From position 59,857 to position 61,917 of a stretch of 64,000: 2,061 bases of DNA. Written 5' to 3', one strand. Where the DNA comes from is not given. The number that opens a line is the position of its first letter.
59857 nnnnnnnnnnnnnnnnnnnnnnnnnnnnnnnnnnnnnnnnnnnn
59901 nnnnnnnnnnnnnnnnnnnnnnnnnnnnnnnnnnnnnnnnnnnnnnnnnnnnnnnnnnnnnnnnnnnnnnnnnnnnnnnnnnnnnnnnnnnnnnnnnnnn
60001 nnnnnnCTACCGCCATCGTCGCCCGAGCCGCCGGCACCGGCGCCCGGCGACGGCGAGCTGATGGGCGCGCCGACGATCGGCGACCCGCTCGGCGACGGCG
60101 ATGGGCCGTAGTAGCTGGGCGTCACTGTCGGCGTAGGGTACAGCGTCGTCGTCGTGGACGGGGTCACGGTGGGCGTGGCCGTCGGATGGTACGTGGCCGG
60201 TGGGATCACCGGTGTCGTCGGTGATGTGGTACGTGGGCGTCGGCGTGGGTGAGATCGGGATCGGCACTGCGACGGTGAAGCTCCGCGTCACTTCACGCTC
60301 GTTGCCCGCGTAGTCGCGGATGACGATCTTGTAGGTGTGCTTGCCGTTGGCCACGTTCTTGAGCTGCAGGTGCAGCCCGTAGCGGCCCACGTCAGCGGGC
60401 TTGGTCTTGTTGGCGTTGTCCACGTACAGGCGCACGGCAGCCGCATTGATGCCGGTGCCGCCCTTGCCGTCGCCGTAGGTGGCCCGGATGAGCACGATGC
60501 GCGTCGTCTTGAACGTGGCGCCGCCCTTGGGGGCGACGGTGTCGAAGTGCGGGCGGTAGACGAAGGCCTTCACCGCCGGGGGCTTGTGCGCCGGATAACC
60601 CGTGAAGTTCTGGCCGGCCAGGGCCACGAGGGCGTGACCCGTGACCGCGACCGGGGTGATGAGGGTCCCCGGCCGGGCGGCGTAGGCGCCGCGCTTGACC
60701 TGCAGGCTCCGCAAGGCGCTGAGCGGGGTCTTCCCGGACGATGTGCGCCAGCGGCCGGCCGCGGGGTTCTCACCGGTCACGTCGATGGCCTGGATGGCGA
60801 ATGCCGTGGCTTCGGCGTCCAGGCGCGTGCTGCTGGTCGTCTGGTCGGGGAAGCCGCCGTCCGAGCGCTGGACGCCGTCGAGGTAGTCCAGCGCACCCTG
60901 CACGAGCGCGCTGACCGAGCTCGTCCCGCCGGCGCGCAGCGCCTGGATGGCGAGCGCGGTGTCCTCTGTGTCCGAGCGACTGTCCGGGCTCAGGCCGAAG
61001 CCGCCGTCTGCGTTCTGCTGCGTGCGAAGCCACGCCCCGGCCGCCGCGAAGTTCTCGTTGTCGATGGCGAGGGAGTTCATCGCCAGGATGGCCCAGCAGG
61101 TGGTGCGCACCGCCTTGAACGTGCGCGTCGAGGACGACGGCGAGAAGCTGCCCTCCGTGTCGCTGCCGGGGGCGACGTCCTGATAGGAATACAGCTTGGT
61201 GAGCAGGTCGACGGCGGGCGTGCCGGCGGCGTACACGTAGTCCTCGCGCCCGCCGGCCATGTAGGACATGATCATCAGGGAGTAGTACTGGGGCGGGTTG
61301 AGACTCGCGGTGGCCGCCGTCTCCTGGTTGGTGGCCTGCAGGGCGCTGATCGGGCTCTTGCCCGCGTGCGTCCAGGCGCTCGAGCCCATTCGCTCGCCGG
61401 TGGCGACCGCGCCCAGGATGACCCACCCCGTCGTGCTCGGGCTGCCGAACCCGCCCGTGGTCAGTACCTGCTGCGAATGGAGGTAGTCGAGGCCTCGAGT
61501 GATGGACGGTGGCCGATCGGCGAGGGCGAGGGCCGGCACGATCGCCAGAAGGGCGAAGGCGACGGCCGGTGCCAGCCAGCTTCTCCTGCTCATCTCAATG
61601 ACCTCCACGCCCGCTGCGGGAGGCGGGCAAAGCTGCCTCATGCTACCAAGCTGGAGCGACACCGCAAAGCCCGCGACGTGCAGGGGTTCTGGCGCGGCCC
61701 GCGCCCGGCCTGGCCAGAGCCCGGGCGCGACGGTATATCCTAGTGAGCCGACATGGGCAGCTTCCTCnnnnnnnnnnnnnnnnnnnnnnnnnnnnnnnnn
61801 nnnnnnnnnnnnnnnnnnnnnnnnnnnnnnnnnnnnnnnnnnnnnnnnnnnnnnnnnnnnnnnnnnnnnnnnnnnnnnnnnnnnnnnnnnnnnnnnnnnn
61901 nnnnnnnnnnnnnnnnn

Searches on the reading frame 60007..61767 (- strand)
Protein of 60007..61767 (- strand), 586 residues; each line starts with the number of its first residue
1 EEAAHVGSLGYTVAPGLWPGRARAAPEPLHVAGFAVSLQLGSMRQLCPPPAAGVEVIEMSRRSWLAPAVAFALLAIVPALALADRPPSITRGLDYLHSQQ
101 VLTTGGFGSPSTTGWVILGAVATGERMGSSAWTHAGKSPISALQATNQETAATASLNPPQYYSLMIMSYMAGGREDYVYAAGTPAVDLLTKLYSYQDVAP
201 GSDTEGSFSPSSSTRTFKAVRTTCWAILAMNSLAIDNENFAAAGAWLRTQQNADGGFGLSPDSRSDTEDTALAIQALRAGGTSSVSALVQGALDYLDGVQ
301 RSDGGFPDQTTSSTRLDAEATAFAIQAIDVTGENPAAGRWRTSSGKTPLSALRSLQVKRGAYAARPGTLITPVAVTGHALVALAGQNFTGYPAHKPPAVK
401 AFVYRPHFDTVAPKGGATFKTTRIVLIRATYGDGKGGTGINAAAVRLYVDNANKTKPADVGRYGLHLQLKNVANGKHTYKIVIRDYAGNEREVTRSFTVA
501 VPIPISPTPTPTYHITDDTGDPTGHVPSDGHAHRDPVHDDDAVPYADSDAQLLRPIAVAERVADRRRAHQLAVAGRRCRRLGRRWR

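Call 77: search_protein_families(library=pfam, proteins=[window:60007-61767:-], max_evalue=0.00001)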
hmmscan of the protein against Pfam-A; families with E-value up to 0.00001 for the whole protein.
window:60007-61767:- (586 aa): 2 families
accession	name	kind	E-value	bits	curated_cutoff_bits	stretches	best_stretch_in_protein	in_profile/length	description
PF13243.12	SQHop_cyclase_C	-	9.2e-08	31.9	26.1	0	223-313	190-291/319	Squalene-hopene cyclase C-terminal domain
PF00432.27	Prenyltrans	-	7e-07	29.4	26.5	1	221-331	30-142/304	Prenyltransferase alpha-alpha toroid domain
